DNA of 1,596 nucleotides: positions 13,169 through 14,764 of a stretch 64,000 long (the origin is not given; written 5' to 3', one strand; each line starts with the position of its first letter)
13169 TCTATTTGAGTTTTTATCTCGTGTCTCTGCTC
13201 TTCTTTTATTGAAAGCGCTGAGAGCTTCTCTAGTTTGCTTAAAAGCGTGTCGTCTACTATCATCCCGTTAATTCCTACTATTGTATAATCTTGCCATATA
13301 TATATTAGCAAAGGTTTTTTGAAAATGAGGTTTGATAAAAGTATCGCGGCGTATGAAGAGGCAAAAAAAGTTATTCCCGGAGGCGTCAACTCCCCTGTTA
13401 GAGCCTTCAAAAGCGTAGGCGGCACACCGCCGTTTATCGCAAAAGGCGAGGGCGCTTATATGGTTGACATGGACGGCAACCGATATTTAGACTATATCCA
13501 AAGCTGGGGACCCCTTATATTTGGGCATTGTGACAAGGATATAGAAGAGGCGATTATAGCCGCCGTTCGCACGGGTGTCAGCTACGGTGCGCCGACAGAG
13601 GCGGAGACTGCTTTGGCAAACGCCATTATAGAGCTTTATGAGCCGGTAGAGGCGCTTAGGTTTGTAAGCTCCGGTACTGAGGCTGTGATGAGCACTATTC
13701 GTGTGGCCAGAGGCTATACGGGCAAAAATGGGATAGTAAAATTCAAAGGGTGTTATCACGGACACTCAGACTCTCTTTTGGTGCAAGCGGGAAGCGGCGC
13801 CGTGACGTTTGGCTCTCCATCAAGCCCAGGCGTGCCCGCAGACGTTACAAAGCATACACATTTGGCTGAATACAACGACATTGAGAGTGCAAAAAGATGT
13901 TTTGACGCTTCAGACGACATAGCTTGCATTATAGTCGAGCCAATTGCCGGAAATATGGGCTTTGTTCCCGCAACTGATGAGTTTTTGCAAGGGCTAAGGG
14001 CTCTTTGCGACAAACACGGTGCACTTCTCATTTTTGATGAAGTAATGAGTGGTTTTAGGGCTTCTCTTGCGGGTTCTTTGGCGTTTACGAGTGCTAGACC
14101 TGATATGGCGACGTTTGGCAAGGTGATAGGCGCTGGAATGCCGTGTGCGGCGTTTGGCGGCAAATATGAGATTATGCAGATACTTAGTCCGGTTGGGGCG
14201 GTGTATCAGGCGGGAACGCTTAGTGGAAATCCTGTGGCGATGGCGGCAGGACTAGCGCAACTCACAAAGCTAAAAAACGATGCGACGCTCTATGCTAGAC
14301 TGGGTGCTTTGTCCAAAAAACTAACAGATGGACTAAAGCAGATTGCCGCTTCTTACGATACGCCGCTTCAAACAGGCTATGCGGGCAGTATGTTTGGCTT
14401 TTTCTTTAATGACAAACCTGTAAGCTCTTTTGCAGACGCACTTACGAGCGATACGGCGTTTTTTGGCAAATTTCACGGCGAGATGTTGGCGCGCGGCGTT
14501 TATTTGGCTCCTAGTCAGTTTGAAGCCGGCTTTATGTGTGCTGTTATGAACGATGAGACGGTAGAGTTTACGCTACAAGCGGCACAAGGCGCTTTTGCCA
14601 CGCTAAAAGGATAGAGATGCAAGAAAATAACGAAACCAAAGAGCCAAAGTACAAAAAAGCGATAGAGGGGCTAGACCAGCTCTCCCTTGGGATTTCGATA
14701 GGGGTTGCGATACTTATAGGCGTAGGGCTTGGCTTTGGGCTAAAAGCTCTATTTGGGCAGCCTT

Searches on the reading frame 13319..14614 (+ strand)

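Call 74: search_protein_families(library=pfam, proteins=[window:13319-14614:+], max_evalue=0.00001)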
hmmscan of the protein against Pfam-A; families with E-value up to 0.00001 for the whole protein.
window:13319-14614:+ (431 aa): 1 family
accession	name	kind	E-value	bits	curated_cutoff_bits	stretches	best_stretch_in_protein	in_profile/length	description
PF00202.27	Aminotran_3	-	6.9e-72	242.8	30.5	1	38-376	11-365/403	Aminotransferase class-III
